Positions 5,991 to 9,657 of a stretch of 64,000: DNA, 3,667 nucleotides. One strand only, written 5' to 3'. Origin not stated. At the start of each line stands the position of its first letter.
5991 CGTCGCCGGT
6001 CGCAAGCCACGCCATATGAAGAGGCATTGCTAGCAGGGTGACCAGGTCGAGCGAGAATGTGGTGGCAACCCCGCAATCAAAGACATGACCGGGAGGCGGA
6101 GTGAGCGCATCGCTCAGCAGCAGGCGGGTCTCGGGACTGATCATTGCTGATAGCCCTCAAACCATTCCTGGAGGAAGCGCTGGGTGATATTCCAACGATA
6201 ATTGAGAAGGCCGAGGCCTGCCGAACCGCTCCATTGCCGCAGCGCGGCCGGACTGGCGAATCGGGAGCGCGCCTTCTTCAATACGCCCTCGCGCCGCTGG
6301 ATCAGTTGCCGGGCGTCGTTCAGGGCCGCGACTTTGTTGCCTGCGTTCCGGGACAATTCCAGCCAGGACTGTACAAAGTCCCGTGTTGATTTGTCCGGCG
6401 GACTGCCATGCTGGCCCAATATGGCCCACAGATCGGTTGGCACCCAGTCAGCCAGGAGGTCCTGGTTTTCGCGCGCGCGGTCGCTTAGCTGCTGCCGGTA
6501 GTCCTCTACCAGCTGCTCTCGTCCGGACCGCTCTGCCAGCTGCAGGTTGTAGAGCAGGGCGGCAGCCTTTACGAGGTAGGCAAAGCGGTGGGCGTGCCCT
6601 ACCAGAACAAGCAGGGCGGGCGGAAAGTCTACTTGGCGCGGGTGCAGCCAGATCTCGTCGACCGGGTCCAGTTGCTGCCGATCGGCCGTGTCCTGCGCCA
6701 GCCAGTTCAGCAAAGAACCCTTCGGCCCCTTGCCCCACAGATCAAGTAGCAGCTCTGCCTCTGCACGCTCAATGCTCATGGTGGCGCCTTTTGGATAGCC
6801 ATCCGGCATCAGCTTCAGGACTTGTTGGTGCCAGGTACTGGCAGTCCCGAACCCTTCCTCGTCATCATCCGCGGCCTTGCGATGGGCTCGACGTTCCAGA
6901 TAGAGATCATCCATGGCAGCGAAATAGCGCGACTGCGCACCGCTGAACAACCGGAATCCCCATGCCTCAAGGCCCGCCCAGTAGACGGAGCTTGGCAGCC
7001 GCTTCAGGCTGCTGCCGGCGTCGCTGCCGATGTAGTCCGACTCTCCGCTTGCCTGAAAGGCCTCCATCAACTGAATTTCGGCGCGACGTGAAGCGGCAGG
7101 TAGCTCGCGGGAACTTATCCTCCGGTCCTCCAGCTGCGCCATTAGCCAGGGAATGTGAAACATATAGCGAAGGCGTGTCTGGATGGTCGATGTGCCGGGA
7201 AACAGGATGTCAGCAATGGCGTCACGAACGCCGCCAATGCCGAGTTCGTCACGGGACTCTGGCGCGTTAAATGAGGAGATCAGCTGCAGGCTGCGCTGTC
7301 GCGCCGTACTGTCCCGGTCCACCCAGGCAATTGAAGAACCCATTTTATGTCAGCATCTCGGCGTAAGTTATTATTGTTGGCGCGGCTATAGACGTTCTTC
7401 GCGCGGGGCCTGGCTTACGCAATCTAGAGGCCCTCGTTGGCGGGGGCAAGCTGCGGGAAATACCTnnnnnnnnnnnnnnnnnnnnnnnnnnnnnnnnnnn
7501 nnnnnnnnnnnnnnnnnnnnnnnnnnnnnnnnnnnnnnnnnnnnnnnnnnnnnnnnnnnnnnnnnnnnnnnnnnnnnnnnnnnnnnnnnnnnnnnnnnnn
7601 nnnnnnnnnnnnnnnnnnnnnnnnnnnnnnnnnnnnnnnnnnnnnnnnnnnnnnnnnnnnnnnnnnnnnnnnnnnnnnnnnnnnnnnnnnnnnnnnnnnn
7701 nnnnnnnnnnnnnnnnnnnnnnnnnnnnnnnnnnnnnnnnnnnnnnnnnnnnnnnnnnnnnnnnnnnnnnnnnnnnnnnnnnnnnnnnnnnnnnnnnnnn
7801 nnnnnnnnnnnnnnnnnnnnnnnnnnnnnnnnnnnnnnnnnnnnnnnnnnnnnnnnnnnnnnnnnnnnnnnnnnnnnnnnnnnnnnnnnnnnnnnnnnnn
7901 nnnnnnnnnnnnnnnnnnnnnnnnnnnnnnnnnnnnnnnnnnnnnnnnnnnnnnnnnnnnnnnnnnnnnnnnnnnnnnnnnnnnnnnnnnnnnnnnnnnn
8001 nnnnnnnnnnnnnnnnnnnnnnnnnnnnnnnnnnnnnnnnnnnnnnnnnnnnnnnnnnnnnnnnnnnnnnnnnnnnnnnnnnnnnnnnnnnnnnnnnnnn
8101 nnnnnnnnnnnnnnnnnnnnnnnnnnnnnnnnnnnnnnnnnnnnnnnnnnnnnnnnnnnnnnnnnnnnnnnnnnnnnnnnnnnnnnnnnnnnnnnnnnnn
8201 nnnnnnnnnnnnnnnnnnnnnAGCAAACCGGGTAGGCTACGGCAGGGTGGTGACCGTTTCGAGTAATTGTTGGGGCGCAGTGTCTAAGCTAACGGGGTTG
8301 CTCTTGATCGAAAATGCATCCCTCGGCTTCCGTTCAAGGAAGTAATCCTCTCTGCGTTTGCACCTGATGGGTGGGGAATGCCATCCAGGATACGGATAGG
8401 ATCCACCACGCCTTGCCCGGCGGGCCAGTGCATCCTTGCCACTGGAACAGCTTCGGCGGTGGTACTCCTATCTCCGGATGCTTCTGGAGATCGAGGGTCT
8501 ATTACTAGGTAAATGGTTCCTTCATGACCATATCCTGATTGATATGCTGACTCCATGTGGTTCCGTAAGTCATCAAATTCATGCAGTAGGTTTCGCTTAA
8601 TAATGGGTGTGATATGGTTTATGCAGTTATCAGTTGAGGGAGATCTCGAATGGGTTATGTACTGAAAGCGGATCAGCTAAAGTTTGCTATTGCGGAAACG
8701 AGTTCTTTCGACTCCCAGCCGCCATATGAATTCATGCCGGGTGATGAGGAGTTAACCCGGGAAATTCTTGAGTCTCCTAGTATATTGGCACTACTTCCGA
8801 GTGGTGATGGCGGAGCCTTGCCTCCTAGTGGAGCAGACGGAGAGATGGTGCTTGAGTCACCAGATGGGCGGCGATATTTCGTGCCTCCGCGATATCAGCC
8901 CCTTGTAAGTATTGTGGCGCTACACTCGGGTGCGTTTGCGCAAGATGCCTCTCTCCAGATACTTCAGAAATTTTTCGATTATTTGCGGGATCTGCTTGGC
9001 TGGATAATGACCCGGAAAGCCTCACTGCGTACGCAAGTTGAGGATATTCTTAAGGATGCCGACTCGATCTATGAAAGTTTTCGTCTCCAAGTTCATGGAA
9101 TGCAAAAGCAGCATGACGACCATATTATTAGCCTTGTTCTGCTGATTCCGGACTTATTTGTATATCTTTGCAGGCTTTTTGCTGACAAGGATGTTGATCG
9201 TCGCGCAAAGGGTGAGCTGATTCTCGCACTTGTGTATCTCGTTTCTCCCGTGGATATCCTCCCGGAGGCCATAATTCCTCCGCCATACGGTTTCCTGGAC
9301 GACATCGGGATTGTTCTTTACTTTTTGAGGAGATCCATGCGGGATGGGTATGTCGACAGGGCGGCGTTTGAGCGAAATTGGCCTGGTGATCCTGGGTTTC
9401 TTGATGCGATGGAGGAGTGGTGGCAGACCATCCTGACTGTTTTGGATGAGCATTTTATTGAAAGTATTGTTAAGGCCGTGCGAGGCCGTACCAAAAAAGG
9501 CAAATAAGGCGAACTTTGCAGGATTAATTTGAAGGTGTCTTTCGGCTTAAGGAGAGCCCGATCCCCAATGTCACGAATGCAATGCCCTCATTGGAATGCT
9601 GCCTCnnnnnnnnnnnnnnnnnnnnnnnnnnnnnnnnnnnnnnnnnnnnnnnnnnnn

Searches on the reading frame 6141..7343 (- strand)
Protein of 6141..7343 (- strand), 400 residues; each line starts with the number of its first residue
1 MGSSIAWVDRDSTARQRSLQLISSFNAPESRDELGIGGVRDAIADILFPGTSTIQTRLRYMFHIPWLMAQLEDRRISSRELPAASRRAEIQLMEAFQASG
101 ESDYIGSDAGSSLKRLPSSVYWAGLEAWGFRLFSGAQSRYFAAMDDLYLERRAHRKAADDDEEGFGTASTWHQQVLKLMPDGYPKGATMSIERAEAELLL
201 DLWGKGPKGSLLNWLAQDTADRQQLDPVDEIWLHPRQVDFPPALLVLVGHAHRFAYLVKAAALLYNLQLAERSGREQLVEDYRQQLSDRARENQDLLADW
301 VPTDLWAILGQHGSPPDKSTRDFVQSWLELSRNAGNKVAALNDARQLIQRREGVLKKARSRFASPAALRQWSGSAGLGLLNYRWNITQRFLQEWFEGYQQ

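Call 3: search_protein_families(library=pfam, proteins=[window:6141-7343:-], max_evalue=0.01)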
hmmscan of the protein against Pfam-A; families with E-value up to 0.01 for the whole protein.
window:6141-7343:- (400 aa): 1 family
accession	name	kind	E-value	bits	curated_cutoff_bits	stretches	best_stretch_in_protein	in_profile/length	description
PF19888.4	DUF6361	-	7.7e-61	206.7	25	1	3-393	2-383/388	Family of unknown function (DUF6361)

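Call 4: search_protein_families(library=padloc, proteins=[window:6141-7343:-], max_evalue=0.01)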
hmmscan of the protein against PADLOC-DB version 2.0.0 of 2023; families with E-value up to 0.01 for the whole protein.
window:6141-7343:- (400 aa): 1 family
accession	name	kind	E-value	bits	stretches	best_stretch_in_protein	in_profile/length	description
PDLC03828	ZacA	-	3e-108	360.9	1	1-398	1-394/396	-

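Call 5: search_protein_families(library=ncbifam, proteins=[window:6141-7343:-], max_evalue=0.01)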
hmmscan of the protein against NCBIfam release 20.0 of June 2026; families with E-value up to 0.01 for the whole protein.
window:6141-7343:- (400 aa): 0 families

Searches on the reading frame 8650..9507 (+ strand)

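Call 3: search_protein_families(library=pfam, proteins=[window:8650-9507:+], max_evalue=0.01)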
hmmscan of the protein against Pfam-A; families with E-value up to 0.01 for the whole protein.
window:8650-9507:+ (285 aa): 1 family
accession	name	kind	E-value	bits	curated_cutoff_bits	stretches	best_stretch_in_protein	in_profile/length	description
PF06803.17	DUF1232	-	1.1e-08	35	23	1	187-223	2-36/37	Protein of unknown function (DUF1232)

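Call 4: search_protein_families(library=padloc, proteins=[window:8650-9507:+], max_evalue=0.01)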
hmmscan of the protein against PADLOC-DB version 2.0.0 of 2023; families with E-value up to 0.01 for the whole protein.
window:8650-9507:+ (285 aa): 0 families

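Call 5: search_protein_families(library=ncbifam, proteins=[window:8650-9507:+], max_evalue=0.01)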
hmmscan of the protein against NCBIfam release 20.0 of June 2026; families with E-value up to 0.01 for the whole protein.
window:8650-9507:+ (285 aa): 0 families
